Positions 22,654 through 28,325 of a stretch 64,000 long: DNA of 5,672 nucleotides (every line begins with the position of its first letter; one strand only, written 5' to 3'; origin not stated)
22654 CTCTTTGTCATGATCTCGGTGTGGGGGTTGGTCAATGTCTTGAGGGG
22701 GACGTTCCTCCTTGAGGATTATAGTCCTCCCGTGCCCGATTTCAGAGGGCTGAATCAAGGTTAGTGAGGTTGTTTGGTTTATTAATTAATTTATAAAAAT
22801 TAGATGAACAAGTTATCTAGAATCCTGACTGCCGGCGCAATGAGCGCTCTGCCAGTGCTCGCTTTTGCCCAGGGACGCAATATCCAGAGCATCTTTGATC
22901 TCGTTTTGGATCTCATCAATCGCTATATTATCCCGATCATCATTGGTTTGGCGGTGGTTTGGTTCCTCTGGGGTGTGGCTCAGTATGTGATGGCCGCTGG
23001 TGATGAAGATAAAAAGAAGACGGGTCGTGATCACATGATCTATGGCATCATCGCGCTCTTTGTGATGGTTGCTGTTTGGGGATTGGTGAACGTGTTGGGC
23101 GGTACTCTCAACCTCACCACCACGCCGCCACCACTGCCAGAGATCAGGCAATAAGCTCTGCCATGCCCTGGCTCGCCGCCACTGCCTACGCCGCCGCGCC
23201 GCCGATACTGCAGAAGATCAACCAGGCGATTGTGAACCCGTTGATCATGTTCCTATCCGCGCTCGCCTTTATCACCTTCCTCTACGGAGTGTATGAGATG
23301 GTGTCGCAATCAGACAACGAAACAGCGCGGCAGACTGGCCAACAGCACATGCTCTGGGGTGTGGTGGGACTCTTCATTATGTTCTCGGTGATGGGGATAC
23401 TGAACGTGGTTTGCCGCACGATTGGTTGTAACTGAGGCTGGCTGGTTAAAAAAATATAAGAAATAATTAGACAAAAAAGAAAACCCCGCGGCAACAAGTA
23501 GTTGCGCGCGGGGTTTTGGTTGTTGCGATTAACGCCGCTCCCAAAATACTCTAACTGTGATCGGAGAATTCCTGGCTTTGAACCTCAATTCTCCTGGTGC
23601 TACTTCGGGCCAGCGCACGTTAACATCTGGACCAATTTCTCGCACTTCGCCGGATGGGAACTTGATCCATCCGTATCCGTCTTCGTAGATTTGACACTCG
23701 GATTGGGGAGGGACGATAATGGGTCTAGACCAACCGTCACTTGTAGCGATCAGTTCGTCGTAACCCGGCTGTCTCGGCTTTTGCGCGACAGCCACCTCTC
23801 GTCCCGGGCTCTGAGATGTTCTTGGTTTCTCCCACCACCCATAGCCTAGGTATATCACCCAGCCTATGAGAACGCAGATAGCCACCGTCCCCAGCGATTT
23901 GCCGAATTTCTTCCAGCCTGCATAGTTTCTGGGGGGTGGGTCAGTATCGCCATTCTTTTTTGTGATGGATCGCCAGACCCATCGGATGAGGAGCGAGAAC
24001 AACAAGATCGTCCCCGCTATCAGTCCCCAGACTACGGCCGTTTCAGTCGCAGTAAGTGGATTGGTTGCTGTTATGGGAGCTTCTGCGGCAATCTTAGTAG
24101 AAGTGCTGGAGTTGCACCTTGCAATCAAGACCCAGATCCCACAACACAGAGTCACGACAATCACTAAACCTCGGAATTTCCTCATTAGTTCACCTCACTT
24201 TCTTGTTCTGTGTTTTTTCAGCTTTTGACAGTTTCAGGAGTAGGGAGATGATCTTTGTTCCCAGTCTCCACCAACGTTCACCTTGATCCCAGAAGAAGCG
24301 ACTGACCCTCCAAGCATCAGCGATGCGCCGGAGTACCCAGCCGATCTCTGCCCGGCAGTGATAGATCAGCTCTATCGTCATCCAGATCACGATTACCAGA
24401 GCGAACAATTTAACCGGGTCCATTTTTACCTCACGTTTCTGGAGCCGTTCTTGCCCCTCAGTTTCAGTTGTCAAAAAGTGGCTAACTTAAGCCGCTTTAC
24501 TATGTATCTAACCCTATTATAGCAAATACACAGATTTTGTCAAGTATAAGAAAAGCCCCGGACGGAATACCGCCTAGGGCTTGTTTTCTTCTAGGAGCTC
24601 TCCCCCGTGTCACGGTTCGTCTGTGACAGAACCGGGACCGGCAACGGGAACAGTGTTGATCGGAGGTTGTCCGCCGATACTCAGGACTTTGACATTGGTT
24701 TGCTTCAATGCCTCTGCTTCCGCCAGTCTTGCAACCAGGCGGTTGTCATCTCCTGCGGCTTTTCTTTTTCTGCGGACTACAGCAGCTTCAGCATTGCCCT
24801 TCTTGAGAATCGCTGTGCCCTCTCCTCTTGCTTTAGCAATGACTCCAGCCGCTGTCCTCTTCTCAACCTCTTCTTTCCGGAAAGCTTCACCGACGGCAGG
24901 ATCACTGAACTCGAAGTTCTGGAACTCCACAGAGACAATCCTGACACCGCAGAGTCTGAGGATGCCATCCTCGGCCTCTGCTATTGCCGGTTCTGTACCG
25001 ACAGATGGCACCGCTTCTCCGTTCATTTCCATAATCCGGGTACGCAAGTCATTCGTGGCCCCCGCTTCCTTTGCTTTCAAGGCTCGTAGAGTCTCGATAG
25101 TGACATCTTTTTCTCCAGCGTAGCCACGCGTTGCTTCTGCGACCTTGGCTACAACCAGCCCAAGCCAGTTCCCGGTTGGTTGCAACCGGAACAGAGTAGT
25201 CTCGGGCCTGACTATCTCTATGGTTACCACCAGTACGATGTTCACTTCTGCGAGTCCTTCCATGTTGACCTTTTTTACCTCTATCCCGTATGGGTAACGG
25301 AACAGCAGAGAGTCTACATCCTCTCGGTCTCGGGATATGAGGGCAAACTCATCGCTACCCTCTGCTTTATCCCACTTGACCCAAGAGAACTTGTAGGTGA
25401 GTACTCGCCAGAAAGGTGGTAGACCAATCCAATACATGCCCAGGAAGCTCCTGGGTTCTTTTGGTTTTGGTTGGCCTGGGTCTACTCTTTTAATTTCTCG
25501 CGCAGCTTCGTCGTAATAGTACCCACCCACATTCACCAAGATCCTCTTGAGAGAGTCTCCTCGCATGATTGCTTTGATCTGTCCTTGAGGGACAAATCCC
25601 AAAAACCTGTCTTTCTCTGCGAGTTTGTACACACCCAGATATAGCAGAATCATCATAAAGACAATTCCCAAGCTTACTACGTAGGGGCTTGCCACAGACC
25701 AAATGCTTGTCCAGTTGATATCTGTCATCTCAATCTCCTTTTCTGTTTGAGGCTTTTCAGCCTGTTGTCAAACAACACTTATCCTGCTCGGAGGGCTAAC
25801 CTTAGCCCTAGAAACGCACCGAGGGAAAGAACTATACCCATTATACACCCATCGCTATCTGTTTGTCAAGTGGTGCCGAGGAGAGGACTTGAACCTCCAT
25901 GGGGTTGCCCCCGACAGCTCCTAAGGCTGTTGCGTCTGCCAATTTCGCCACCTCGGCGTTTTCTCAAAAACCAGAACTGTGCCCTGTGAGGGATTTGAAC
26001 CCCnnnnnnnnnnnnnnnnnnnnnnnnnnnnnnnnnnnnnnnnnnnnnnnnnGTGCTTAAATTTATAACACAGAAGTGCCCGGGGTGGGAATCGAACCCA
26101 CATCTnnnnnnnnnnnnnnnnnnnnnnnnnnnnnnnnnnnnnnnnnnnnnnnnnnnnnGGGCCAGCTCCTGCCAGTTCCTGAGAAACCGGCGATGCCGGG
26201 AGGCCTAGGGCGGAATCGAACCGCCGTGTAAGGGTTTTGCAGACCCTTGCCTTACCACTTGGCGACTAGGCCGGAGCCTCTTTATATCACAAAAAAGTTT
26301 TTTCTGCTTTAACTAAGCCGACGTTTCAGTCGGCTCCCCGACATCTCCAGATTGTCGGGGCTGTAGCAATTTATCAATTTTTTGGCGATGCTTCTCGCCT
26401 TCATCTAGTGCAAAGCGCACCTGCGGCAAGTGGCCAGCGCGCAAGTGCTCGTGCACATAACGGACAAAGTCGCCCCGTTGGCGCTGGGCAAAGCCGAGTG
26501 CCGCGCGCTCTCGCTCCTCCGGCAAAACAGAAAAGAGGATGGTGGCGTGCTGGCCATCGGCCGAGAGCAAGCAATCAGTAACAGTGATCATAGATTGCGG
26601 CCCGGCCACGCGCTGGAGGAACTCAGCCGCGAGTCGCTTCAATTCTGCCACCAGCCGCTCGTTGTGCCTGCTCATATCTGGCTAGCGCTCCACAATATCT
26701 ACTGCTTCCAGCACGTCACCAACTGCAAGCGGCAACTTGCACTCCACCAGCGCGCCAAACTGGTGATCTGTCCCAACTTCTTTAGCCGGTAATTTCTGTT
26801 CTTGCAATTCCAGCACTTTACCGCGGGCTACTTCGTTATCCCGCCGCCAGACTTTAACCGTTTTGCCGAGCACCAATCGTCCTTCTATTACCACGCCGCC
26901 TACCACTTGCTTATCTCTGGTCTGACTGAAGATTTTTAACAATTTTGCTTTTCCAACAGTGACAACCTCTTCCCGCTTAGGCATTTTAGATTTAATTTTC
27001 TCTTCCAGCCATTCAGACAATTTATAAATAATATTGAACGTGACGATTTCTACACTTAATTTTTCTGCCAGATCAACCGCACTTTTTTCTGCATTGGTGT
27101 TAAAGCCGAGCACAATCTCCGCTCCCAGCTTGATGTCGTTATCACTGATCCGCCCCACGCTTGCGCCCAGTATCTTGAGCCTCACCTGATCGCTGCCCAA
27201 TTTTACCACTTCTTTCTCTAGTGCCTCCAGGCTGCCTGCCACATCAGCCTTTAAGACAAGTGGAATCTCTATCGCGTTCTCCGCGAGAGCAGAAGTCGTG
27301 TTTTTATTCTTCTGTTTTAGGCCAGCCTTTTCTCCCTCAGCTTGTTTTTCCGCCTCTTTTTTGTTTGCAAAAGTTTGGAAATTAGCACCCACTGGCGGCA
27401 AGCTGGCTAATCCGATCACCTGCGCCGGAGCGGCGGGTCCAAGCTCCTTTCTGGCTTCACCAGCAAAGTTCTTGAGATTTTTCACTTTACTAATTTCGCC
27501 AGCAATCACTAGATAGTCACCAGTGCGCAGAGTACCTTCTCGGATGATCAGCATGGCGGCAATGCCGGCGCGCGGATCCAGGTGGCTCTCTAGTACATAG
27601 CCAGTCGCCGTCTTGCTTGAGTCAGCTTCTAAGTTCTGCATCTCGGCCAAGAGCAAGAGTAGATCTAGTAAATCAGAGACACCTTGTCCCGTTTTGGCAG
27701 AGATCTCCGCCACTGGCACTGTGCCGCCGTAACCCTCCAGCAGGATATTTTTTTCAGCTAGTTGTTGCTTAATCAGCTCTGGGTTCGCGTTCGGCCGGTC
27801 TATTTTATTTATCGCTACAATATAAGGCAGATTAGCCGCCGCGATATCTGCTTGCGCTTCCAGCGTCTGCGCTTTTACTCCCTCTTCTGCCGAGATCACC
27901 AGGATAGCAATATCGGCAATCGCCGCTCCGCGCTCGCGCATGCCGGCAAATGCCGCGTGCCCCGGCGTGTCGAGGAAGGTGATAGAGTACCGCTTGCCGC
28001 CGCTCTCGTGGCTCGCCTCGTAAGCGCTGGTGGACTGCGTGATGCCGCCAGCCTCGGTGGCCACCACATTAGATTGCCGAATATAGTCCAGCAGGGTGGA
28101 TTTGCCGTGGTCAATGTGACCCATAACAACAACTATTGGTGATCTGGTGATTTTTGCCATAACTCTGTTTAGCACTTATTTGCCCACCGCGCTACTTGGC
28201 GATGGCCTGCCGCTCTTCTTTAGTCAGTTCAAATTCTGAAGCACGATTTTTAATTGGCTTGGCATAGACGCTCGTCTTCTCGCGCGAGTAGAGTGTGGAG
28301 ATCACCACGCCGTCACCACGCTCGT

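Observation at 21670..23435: Five tandem, N-terminally diversified small two-TM paralogs (pilin-like?) with no secretion machinery in the window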

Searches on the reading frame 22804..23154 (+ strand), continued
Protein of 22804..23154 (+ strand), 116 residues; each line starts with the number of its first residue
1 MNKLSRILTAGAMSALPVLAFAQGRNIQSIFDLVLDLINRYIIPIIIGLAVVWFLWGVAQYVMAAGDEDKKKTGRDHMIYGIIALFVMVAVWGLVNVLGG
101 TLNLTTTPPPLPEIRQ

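Call 51: search_solved_structures(query=A4, max_evalue=10)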
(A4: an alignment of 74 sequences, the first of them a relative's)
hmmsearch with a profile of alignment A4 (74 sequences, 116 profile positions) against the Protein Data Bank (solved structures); distinct sequences matched with E-value up to 10: 5.
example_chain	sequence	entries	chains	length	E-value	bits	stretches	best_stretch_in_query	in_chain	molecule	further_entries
8cw4_1A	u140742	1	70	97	0.051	16.5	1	7-54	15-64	Conjugal transfer protein TraM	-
8yq5_E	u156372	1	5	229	0.19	14.7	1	7-95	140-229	de novo designed ion channel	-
9hmf_O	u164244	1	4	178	0.24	14.3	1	63-112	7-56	Flagellar protein FliL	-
8yq6_E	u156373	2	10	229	1.7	11.6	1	7-95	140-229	de novo designed ion channel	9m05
9r1o_A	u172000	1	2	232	1.8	11.5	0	9-49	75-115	sc-apCC-6-DPH-NR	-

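Call 67: search_protein_families(library=phrogs, proteins=[window:22804-23151:+], max_evalue=0.01)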
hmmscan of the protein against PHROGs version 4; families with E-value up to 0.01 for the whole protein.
window:22804-23151:+ (116 aa): 0 families

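Call 84: search_protein_representatives(alignment_id=A4)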
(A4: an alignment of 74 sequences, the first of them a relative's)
Query: 74 sequences, 116 profile positions. Proteins with E-value up to 0.001 (for the whole library): 18109; up to 1e-10: 7876; up to 1e-30: 194. The best 150 are listed.
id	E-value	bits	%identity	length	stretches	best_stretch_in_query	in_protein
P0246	2.6e-75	265.7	-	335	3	6-114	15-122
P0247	3.3e-75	265.4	-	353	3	24-105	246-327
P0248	2.3e-71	253.0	-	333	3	6-114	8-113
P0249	1.3e-70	250.5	-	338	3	6-112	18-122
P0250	1.3e-70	250.5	-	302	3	17-106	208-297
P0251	4.0e-70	249.0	-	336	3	23-105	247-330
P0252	1.1e-68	244.3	-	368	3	21-108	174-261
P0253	2.8e-66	236.6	-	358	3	2-111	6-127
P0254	3.0e-65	233.3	-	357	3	2-108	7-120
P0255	4.2e-60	216.7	-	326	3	12-112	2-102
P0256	4.7e-59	213.3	-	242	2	4-100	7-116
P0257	5.7e-58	209.8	-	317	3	13-109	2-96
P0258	1.2e-55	202.3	-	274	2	22-107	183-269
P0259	9.5e-55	199.4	-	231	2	6-108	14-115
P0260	2.9e-53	194.7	-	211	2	32-113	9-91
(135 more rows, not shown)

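Call 87: search_protein_families(library=padloc, proteins=[window:22804-23151:+], max_evalue=0.01)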
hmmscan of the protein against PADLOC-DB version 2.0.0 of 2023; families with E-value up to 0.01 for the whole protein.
window:22804-23151:+ (116 aa): 0 families

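Call 89: find_related_loci(query=A4, collection=viral_contigs, flank=5000)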
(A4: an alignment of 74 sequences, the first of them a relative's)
Query A4 (116 aa) in viral_contigs; peptide patterns used: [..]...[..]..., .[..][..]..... (x = any residue, [..] = any of these).
10 stretches matched a pattern, but none encodes a relative of the query by tblastn (E <= 1e-3).

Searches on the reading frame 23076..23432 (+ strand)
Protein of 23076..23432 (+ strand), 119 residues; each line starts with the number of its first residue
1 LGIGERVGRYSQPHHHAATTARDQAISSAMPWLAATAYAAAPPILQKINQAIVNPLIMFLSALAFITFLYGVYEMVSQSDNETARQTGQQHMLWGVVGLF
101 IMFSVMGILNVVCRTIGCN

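Call 3: search_protein_families(library=pfam, proteins=[window:23076-23432:+], max_evalue=1)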
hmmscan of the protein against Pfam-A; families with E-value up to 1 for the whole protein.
window:23076-23432:+ (119 aa): 4 families
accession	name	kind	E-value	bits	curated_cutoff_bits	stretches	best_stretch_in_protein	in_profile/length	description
PF18895.5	T4SS_pilin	-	3.3e-05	24.3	26.6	1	48-112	8-71/71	Type IV secretion system pilin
PF20556.3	DUF6768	-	0.063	13.4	27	1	51-106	41-89/123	Family of unknown function (DUF6768)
PF22503.1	DUF6992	-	0.082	13.6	27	1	61-103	3-43/122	Family of unknown function (DUF6992)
PF10661.14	EssA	-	0.12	12.6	24.1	1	73-114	103-145/147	WXG100 protein secretion system (Wss), protein EssA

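Call 4: search_protein_families(library=ncbifam, proteins=[window:23076-23432:+], max_evalue=1)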
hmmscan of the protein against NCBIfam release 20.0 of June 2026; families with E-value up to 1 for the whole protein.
window:23076-23432:+ (119 aa): 3 families
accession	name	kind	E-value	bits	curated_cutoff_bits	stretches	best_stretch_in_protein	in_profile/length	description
NF045849.1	ICE_MMCAP2_0565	equivalog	1.6e-05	24.5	40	1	46-115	10-79/80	Mbov_0395 family pilin-like conjugal transfer protein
NF011702.0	PRK15122.1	subfamily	0.041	11.8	975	1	37-109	68-131/907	magnesium-translocating P-type ATPase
TIGR03927.1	T7SS_EssA_Firm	equivalog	0.28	11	32.45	1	77-112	111-146/151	type VII secretion protein EssA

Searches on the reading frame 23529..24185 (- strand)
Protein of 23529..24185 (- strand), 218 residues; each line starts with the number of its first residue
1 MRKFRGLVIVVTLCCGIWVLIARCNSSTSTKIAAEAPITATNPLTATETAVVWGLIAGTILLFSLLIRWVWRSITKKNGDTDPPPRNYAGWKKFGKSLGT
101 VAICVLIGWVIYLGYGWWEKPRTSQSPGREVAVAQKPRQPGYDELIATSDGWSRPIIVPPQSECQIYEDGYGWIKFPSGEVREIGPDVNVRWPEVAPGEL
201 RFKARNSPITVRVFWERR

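Call 9: search_protein_families(library=pfam, proteins=[window:23529-24185:-], max_evalue=0.01)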
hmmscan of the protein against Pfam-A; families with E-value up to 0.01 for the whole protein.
window:23529-24185:- (218 aa): 2 families
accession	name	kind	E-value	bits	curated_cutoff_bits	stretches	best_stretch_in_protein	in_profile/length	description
PF01292.26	Ni_hydr_CYTB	-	0.0024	18.1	30.1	1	43-139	40-133/179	Prokaryotic cytochrome b561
PF09990.14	DUF2231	-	0.0049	17.4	26.4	1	16-109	38-124/139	Predicted membrane protein (DUF2231)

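Call 47: search_protein_families(library=pfam, proteins=[window:23529-24185:-], max_evalue=0.1)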
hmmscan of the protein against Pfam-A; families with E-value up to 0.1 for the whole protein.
window:23529-24185:- (218 aa): 2 families
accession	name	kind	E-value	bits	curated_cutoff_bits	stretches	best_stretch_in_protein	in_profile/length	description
PF01292.26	Ni_hydr_CYTB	-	0.0024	18.1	30.1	1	43-139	40-133/179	Prokaryotic cytochrome b561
PF09990.14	DUF2231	-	0.0049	17.4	26.4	1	16-109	38-124/139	Predicted membrane protein (DUF2231)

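Call 87: search_protein_families(library=padloc, proteins=[window:23529-24185:-], max_evalue=0.01)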
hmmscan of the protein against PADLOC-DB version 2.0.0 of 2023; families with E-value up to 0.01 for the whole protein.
window:23529-24185:- (218 aa): 0 families

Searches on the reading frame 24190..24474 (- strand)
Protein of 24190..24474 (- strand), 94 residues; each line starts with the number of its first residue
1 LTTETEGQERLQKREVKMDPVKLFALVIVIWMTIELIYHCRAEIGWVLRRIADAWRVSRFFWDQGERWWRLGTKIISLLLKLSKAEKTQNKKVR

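Call 47: search_protein_families(library=pfam, proteins=[window:24190-24474:-], max_evalue=0.1)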
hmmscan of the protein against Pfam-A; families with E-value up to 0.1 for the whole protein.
window:24190-24474:- (94 aa): 1 family
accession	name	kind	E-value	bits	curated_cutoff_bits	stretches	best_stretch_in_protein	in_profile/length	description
PF07869.17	DUF1656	-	0.053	13.9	26.5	1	45-64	23-42/56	Protein of unknown function (DUF1656)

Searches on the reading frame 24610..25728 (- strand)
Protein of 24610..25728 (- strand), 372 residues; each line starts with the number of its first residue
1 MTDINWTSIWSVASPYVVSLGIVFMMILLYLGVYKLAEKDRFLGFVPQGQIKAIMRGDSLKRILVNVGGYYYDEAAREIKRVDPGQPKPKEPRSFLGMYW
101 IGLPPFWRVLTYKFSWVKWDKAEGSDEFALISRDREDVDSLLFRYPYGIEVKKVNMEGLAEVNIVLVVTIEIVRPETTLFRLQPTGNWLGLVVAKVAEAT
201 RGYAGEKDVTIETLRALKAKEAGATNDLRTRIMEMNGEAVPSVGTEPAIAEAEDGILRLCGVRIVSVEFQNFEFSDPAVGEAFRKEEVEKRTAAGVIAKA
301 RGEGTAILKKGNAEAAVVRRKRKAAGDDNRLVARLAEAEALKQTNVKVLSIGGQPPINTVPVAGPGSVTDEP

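Call 9: search_protein_families(library=pfam, proteins=[window:24610-25728:-], max_evalue=0.01)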
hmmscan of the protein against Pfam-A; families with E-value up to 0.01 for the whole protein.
window:24610-25728:- (372 aa): 0 families

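Call 47: search_protein_families(library=pfam, proteins=[window:24610-25728:-], max_evalue=0.1)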
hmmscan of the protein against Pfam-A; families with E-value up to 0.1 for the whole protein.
window:24610-25728:- (372 aa): 0 families

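Call 87: search_protein_families(library=padloc, proteins=[window:24610-25728:-], max_evalue=0.01)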
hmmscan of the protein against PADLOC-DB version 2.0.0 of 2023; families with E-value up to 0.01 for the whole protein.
window:24610-25728:- (372 aa): 0 families

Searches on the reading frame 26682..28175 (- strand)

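Call 9: search_protein_families(library=pfam, proteins=[window:26682-28175:-], max_evalue=0.01)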
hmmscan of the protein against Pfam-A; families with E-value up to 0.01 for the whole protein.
window:26682-28175:- (497 aa): 11 families
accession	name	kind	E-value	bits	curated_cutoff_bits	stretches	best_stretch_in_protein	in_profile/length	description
PF00009.33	GTP_EFTU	-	1.8e-37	129.2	26.5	1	13-175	4-184/188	Elongation factor Tu GTP binding domain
PF11987.13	IF-2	-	1.4e-24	86.7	27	1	287-388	9-114/117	Translation-initiation factor 2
PF22042.2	EF-G_D2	-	7.7e-13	48.8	27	1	190-267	2-82/84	Elongation factor G domain 2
PF01926.29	MMR_HSR1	-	2.4e-09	37.7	21.9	1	15-124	2-113/113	50S ribosome-binding GTPase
PF00071.28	Ras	-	2.9e-05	24.2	21.6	1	15-172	2-155/162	Ras family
PF03193.22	RsgA_GTPase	-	0.00014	22.2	30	0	84-172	20-103/174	RsgA GTPase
PF08477.19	Roc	-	0.00015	22.4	27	1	15-126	2-119/119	Ras of Complex, Roc, domain of DAPkinase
PF02421.24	FeoB_N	-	0.0002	21.4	27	1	15-171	3-154/156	Ferrous iron transport protein B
PF00350.29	Dynamin_N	-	0.00033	21.2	27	1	15-55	1-41/168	Dynamin family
PF03144.31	GTP_EFTU_D2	-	0.0021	18.9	30.3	0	211-244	8-48/73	Elongation factor Tu domain 2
PF09439.16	SRPRB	-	0.0072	16.2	25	0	11-77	2-60/178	Signal recognition particle receptor beta subunit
